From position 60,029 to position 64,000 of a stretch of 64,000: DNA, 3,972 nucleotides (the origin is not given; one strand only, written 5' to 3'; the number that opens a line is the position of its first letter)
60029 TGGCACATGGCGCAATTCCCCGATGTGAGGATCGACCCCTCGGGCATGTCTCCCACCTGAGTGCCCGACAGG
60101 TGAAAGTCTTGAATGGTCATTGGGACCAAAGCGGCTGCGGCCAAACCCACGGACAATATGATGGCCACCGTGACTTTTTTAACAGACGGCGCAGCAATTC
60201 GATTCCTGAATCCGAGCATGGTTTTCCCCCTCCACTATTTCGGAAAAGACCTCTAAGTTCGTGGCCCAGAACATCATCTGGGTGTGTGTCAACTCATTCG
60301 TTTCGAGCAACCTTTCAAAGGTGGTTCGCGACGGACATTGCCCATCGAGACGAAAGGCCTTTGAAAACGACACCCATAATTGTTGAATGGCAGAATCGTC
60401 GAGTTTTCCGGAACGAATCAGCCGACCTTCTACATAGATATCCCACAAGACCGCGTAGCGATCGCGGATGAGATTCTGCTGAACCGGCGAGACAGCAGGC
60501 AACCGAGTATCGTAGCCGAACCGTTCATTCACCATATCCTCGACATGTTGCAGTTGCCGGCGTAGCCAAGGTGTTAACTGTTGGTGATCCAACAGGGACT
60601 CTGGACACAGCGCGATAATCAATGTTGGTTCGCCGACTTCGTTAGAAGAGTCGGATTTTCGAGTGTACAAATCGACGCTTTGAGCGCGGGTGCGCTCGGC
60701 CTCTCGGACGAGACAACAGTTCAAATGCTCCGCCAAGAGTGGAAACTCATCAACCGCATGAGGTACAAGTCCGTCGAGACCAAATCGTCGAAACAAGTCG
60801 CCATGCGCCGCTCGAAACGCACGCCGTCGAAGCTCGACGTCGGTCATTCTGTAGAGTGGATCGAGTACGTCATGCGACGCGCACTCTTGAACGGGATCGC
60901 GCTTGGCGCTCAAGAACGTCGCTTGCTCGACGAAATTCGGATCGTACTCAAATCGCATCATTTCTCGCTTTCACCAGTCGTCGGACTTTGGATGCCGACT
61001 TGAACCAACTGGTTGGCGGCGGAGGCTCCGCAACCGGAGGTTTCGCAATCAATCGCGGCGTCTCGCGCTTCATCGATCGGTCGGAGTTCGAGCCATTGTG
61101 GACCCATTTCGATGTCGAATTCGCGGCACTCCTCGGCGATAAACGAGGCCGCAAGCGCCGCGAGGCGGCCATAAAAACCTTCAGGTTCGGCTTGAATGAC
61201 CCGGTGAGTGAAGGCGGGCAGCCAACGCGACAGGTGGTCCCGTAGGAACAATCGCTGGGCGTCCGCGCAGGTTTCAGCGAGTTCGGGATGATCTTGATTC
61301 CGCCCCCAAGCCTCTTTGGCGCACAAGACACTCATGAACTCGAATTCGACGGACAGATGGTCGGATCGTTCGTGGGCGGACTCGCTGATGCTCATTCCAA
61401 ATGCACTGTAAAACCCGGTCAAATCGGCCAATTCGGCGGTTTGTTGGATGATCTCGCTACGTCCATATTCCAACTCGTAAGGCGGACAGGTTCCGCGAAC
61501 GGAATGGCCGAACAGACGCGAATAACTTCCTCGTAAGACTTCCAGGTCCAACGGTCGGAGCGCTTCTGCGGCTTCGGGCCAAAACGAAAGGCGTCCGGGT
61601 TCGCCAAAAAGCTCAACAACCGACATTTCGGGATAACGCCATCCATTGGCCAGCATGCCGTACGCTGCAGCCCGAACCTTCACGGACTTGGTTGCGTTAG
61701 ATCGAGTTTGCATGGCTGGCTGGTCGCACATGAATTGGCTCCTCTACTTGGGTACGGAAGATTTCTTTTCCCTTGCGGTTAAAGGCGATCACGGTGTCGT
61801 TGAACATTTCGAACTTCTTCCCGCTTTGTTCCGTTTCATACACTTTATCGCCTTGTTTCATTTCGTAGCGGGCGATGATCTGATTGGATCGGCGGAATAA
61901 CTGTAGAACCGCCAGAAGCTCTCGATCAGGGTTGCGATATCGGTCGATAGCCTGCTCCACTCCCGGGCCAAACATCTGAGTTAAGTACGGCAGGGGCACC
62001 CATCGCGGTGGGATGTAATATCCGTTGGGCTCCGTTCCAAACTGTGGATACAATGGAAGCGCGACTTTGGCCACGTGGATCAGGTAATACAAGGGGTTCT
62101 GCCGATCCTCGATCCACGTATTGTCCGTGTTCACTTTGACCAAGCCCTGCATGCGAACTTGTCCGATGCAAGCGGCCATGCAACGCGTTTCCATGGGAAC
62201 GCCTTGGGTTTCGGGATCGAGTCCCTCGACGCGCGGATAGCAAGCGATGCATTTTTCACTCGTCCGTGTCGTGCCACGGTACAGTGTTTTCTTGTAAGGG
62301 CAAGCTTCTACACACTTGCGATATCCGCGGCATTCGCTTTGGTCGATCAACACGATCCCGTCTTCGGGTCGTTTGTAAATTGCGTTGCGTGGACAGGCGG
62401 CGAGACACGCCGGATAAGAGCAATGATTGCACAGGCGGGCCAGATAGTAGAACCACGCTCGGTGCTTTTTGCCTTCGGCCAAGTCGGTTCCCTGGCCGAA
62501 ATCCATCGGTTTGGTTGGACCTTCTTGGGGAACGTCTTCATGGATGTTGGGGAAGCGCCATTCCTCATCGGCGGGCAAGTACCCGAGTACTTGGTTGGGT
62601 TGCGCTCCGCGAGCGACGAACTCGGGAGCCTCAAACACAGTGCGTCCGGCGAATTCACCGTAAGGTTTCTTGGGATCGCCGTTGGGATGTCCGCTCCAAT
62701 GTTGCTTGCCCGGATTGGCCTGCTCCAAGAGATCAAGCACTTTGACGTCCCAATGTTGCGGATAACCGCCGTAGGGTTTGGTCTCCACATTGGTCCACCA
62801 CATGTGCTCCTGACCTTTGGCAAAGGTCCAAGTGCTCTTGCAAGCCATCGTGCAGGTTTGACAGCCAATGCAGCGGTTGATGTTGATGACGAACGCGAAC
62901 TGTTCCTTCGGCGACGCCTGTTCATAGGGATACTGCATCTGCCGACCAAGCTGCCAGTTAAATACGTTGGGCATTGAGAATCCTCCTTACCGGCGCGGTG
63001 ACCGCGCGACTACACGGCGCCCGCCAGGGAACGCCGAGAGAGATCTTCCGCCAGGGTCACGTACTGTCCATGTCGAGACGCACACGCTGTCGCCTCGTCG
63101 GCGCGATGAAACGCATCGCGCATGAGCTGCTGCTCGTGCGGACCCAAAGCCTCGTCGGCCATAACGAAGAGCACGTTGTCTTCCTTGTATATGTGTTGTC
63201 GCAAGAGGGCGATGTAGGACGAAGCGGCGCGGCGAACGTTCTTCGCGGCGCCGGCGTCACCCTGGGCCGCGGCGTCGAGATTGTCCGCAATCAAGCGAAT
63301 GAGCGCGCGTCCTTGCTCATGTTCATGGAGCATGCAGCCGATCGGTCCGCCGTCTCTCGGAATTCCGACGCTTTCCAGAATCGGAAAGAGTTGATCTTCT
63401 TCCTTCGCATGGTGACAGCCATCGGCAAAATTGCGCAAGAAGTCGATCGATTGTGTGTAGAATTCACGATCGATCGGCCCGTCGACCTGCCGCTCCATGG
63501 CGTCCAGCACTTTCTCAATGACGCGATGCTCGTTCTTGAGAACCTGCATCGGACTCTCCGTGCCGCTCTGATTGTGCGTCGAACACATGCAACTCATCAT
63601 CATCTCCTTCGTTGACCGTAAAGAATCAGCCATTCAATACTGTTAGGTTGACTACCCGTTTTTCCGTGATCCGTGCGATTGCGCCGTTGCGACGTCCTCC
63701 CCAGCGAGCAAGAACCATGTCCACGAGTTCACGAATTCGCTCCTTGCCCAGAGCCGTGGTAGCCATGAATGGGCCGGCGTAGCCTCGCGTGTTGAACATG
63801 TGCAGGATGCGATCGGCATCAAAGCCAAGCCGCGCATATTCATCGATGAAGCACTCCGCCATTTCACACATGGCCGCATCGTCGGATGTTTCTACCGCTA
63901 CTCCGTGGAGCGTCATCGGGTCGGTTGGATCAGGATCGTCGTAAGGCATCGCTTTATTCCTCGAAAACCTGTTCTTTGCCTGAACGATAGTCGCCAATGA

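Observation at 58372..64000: NxrB/NarH-type Fe-S subunit and TorD-like chaperone without an adjacent molybdopterin alpha subunit, flanked by hemerythrin and a dockerin-tailed pentahaem cytochrome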

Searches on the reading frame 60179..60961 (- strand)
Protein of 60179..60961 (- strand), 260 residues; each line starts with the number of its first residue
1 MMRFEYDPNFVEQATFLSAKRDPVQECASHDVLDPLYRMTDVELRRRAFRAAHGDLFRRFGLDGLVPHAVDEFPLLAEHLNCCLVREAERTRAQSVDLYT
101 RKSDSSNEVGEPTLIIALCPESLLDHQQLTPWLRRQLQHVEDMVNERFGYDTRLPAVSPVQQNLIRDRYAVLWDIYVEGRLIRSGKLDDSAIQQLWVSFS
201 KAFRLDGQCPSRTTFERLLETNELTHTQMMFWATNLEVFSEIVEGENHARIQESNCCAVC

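Call 3: search_protein_families(library=pfam, proteins=[window:60179-60961:-], max_evalue=0.01)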
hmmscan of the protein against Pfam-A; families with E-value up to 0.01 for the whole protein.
window:60179-60961:- (260 aa): 0 families

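Call 4: search_protein_families(library=ncbifam, proteins=[window:60179-60961:-], max_evalue=0.01)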
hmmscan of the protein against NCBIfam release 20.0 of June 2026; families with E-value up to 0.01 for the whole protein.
window:60179-60961:- (260 aa): 0 families

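Call 16: search_solved_structures(query=window:60179-60961:-, max_evalue=1)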
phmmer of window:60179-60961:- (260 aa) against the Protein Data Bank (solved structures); distinct sequences matched with E-value up to 1: 0.

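Call 41: search_protein_families(library=pfam, proteins=[window:60179-60961:-], max_evalue=10)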
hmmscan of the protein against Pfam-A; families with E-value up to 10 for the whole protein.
window:60179-60961:- (260 aa): 0 families

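Call 42: find_homologous_proteins(query=window:60179-60961:-, max_evalue=0.00001)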
Query window:60179-60961:- (260 aa): 55 proteins with E <= 0.00001 among 874 candidates.
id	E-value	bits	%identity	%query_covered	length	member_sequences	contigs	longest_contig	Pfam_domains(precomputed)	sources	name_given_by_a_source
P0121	6.5e-174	594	100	100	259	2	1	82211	-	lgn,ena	-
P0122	1.0e-102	361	64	100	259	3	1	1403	-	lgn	-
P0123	3.6e-94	333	60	99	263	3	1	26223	-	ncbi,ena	ncbi:MAG: hypothetical protein AABZ12_13245 [Planctomycetota bacterium]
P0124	2.2e-93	330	63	90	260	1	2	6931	-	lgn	-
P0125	8.8e-93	329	62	90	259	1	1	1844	-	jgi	jgi:hypothetical protein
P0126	9.2e-93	328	58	100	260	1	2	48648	-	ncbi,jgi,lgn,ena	-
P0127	6.4e-92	326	61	90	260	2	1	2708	-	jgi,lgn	-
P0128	1.6e-91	324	63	90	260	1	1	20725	-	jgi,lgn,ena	-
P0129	2.1e-88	314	61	90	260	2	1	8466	-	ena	-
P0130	2.1e-88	314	58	95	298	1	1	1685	-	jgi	jgi:hypothetical protein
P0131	3.8e-88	313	62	90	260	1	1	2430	-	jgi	jgi:hypothetical protein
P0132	3.1e-87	310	56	98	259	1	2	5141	-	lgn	-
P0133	3.2e-87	310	55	100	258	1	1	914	-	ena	-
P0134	1.5e-85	305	55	100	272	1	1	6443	-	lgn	-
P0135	1.1e-84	302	58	95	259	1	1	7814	-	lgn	-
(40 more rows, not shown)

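Call 43: find_encoding_contigs(protein=P0121, flank=10000, max_places=4)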
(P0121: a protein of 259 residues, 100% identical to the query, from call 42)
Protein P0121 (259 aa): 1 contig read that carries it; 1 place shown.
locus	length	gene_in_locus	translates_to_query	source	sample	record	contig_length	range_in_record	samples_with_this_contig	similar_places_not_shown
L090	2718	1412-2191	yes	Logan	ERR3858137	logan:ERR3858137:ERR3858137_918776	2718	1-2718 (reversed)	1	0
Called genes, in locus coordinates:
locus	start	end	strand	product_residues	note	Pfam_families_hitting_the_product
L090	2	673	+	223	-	?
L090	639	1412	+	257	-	PF02613:Nitrate_red_del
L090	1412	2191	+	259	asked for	-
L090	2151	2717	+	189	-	?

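Call 62: predict_structure(alignment_id=A2)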
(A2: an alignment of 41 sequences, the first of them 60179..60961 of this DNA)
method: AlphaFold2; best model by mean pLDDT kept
length: 260 residues; sequences in the alignment: 41
mean_pLDDT: 89.8   pTM: 0.83
mean pLDDT of the five models: 89.8, 89.0, 88.7, 88.0, 87.5
residues with pLDDT >= 90: 211; 70-90: 17; 50-70: 17; < 50: 15
segments of 3 or more residues with pLDDT < 50: 246-250, 252-260
pLDDT, mean of each block of 10 residues (from residue 1): 94 97 97 97 96 98 96 94 95 93 59 94 94 97 94 94 96 98 97 97 90 94 94 85 50 45
secondary structure, 60 per line:
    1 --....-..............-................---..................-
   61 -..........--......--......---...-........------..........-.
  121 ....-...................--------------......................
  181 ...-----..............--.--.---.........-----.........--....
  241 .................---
elements in order: E3-6 H8-21 H23-38 H42-59 H62-71 H74-79 E82-87 E95-102 E109-118 H120-124 H126-144 H159-183 H189-202 H212-220 H226-234 H237-257

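Call 65: fold_search(model_id=the predicted structure, library=pdb)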
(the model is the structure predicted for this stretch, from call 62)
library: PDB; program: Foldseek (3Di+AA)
matches with E <= 10: 161; with E <= 0.001: 0
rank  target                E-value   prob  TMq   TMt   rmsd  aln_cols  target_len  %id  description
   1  4l7a_B                1.1e-01  0.47  0.27  0.27  14.3       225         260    8  Crystal structure of a putative zinc-binding metallo-peptidase (BACCAC_01431) from Bacteroides caccae ATCC 43185 at 2. (released 2013-07-03)
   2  4l7a_A                1.3e-01  0.41  0.27  0.27  14.3       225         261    9  Crystal structure of a putative zinc-binding metallo-peptidase (BACCAC_01431) from Bacteroides caccae ATCC 43185 at 2. (released 2013-07-03)
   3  9hiq_F                1.3e-01  0.20  0.15  0.10  19.3       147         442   10  MnmE-MnmG a4b2 complex (released 2025-08-27)
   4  9hiq_A                1.4e-01  0.20  0.15  0.10  19.1       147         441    9  MnmE-MnmG a4b2 complex (released 2025-08-27)
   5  9hip_A                1.5e-01  0.20  0.15  0.10  19.2       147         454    9  MnmE-MnmG a2b2 complex (released 2025-08-27)
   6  8oxu_B                2.3e-01  0.21  0.20  0.22  15.1       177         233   13  Crystal Structure of the Hsp90-LA1011 Complex (released 2023-07-12)
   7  8oxu_A                4.6e-01  0.14  0.23  0.25  15.5       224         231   15  Crystal Structure of the Hsp90-LA1011 Complex (released 2023-07-12)
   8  6ks7_D                7.2e-01  0.04  0.14  0.09  20.0       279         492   12  TRiC at 0.1 mM ADP-AlFx, Conformation 1, 0.1-C1 (released 2019-09-18)
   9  5gw4_D                1.0e+00  0.03  0.12  0.07  21.6       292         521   10  Structure of Yeast NPP-TRiC (released 2016-10-26)
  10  6mdx_A                1.3e+00  0.21  0.21  0.28   6.0       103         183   14  Mechanism of protease dependent DPC repair (released 2019-04-10)
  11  2cge_A                1.3e+00  0.09  0.21  0.15  14.2       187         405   14  Crystal structure of an Hsp90-Sba1 closed chaperone complex (released 2006-04-12)
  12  7tw6_K                1.3e+00  0.07  0.11  0.11  17.7       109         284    9  Cryo-EM structure of human ankyrin complex (B4P1A1) from red blood cell (released 2022-06-08)
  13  2jrc_MODEL_1_A        1.5e+00  0.11  0.16  0.20   9.6       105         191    7  Solution structure of Peptidyl-tRNA Hydrolase from Mycobacterium tuberculosis H37Rv. (released 2008-05-27)
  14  5c8g_A                1.5e+00  0.06  0.10  0.18  10.7        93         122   19  Crystal Structure Analysis of PP-BRD20 from Tb427tmp complexed with BI-2536 (released 2015-07-22)
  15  9oq0_B                1.5e+00  0.04  0.12  0.11  18.6       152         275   10  Structure of the sweet receptor bound to sucralose in the compact state, transmembrane domain (released 2025-08-27)
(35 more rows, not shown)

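Call 71: fold_search(model_id=the predicted structure, library=viral)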
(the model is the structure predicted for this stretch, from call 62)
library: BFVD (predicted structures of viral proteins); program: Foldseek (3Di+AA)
matches with E <= 10: 160; with E <= 0.001: 0
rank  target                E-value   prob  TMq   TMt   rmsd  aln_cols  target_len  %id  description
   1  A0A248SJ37            4.0e-03  0.89  0.26  0.18  16.7       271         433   13  (no name in the UniProt tables at hand)
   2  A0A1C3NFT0            1.5e-02  0.60  0.22  0.17  17.2       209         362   10  (no name in the UniProt tables at hand)
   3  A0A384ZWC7            2.7e-02  0.93  0.22  0.17   7.3       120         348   13  Uncharacterized protein [Dickeya phage vB_DsoM_JA13]
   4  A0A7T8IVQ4            4.2e-02  0.38  0.21  0.18  17.9       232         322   12  Putative endopeptidase family M34 [Erwinia phage pEa_SNUABM_5]
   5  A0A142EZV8            6.0e-02  0.89  0.23  0.31   5.6       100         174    9  (no name in the UniProt tables at hand)
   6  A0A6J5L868            6.0e-02  0.35  0.22  0.26  10.9       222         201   12  Uncharacterized protein [uncultured Caudovirales phage]
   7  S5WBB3                9.3e-02  0.21  0.20  0.16  15.5       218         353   13  Putative peptidase [Pseudomonas phage PaBG]
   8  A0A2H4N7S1            9.9e-02  0.87  0.26  0.44   5.8       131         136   18  (no name in the UniProt tables at hand)
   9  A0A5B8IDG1            1.8e-01  0.14  0.14  0.11  23.6       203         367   10  Uncharacterized protein [Mimiviridae sp. ChoanoV1]
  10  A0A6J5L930            2.2e-01  0.08  0.13  0.10  20.0       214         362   15  Uncharacterized protein [uncultured Caudovirales phage]
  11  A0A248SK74            2.7e-01  0.13  0.20  0.21  13.5       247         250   10  (no name in the UniProt tables at hand)
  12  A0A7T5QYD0            2.9e-01  0.66  0.24  0.26   5.4       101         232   12  (no name in the UniProt tables at hand)
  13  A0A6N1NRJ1            2.9e-01  0.14  0.16  0.16  18.4       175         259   10  Putative ORFan [Tupanvirus deep ocean]
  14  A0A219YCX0            3.6e-01  0.57  0.23  0.39   6.1        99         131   13  SprT-like domain-containing protein [Aeromonas phage 65.2]
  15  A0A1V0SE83            3.6e-01  0.16  0.23  0.15   9.8       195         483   11  Peptidase M61 catalytic domain-containing protein [Indivirus ILV1]
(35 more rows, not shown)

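Call 86: search_protein_representatives(alignment_id=A2)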
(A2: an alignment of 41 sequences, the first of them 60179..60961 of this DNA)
Query: 41 sequences, 261 profile positions. Proteins with E-value up to 0.001 (for the whole library): 869; up to 1e-10: 725; up to 1e-30: 380. The best 150 are listed.
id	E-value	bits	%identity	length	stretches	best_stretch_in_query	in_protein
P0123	1.8e-111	388.3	-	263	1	2-259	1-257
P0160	5.2e-100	350.8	-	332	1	1-260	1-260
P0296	7.3e-93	327.3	-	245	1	1-241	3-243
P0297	5.5e-91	321.2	-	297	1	1-249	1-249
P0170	8.5e-91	320.6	-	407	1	1-242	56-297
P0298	2.6e-89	315.7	-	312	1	2-260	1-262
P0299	1.5e-88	313.2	-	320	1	2-260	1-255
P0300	1.1e-86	307.1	-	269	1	1-246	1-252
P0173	1.4e-85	303.5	-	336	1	1-260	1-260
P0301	3.5e-85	302.2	-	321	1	2-260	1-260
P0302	2.9e-84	299.2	-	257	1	2-248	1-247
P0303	2.8e-83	296.0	-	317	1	2-248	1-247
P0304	5.4e-83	295.0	-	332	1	2-248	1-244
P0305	3.0e-82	292.5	-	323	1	1-260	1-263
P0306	9.7e-81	287.6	-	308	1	2-260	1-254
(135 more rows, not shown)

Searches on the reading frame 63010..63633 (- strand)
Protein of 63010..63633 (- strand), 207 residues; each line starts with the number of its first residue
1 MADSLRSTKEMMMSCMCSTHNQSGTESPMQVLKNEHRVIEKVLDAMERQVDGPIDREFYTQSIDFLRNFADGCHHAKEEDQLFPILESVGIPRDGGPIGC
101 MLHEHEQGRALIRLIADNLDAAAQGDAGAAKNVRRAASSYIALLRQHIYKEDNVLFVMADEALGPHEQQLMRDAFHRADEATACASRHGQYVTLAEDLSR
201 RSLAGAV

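Call 3: search_protein_families(library=pfam, proteins=[window:63010-63633:-], max_evalue=0.01)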
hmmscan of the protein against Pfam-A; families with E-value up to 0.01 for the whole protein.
window:63010-63633:- (207 aa): 1 family
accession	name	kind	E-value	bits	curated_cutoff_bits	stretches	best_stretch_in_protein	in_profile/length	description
PF01814.28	Hemerythrin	-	5.4e-23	82.3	25.3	1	29-158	3-126/127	Hemerythrin HHE cation binding domain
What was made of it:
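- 63010..63633 (-): Hemerythrin/HHE di-iron protein (207-aa ORF; 195 aa if it starts at 63597), remotely RIC/YtfE-like. PF01814 E 5e-23 (call 3).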

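Call 4: search_protein_families(library=ncbifam, proteins=[window:63010-63633:-], max_evalue=0.01)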
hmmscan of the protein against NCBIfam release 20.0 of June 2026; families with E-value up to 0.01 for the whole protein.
window:63010-63633:- (207 aa): 3 families
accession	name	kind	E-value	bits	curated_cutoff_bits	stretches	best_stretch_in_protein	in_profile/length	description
NF008221.0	PRK10992.1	equivalog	3.4e-08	33.3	254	1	73-159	128-216/220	iron-sulfur cluster repair protein YtfE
NF041614.1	FeSrepair_DnrN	equivalog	3.4e-07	30.6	300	1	73-157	66-152/157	iron-sulfur cluster repair protein DnrN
TIGR03652.1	FeS_repair_RIC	equivalog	1.4e-05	25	204.7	1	74-157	125-214/216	iron-sulfur cluster repair di-iron protein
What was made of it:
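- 63010..63633 (-): YtfE and DnrN models only 25-33 bits (call 4).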

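Call 88: search_solved_structures(query=window:63010-63597:-, max_evalue=0.01)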
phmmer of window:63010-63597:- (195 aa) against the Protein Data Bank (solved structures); distinct sequences matched with E-value up to 0.01: 3.
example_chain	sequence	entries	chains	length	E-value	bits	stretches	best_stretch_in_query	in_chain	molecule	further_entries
7bhc_A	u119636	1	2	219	0.0023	21.3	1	38-146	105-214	Iron-sulfur cluster repair protein YtfE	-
7bha_A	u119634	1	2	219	0.0036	20.7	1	46-146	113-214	Iron-sulfur cluster repair protein YtfE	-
5fnn_A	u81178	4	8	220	0.0036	20.7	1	46-146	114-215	IRON-SULFUR CLUSTER REPAIR PROTEIN YTFE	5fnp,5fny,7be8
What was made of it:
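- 63010..63633 (-): PDB YtfE E 0.002 (call 88).
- Closest known: RIC/YtfE/DnrN di-iron Fe-S repair proteins. Different: Only 21-33 bits to YtfE or DnrN, far below the cut-offs (calls 4, 88).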

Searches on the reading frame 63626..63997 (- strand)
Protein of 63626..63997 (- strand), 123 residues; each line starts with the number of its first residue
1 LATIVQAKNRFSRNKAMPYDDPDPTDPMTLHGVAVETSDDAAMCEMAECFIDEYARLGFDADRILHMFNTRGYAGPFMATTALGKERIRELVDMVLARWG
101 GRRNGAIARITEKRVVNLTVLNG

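Call 3: search_protein_families(library=pfam, proteins=[window:63626-63997:-], max_evalue=0.01)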
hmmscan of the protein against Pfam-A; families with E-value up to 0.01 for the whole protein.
window:63626-63997:- (123 aa): 0 families

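Call 4: search_protein_families(library=ncbifam, proteins=[window:63626-63997:-], max_evalue=0.01)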
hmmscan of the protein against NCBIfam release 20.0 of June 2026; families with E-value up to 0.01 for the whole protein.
window:63626-63997:- (123 aa): 0 families

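Call 18: search_solved_structures(query=window:63629-63949:-, max_evalue=1)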
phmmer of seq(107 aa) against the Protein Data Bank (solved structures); distinct sequences matched with E-value up to 1: 0.

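Call 41: search_protein_families(library=pfam, proteins=[window:63629-63949:-], max_evalue=10)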
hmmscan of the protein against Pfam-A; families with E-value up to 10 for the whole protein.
seq(107 aa): 0 families
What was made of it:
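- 63626..63949 (-): Conserved 107-aa acidic cytoplasmic protein between alpha and beta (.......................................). Function unknown. Inferred to be an assembly or accessory factor. No Pfam, NCBIfam or PDB hit (calls 3, 4, 18, 41).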

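Call 44: find_encoding_contigs(protein=window:63626-63949:-, flank=10000, max_places=6)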
Protein window:63626-63949:- (107 aa): 1 contig read that carries it; 1 place shown.
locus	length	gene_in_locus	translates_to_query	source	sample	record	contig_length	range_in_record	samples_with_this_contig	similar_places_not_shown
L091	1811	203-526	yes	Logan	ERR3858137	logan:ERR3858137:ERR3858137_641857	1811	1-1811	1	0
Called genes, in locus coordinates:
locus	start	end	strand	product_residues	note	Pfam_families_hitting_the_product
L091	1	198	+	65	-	?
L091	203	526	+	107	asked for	-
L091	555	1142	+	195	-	PF01814:Hemerythrin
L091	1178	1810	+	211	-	?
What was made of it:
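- On Periplasmic Nitrospira/Nitrospina/anammox-type NXR: The alpha N-terminus lies outside the window and the source contig could not be retrieved (calls 43, 44).
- The 82-kb source contig could not be retrieved (calls 43, 44).
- Tried and rejected: Only two short Logan contigs (L090, L091) were returned (calls 43, 44).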

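Call 66: predict_structure(protein=window:63626-63949:-)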
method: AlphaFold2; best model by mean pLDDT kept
length: 107 residues; sequences in the alignment: 1
mean_pLDDT: 63.8   pTM: 0.51
mean pLDDT of the five models: 63.8, 57.0, 53.1, 47.2, 46.5
residues with pLDDT >= 90: 0; 70-90: 48; 50-70: 29; < 50: 30
segments of 3 or more residues with pLDDT < 50: 16-21, 88-107
pLDDT, mean of each block of 10 residues (from residue 1): 55 47 70 83 85 67 73 85 56 38 32
secondary structure, 60 per line:
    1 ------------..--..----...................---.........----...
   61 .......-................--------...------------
elements in order: H23-41 H45-53 H58-67 H69-84
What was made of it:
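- Tried and rejected: The single-sequence model had low confidence (pLDDT 63.8; call 66), so I ran no fold search on it.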
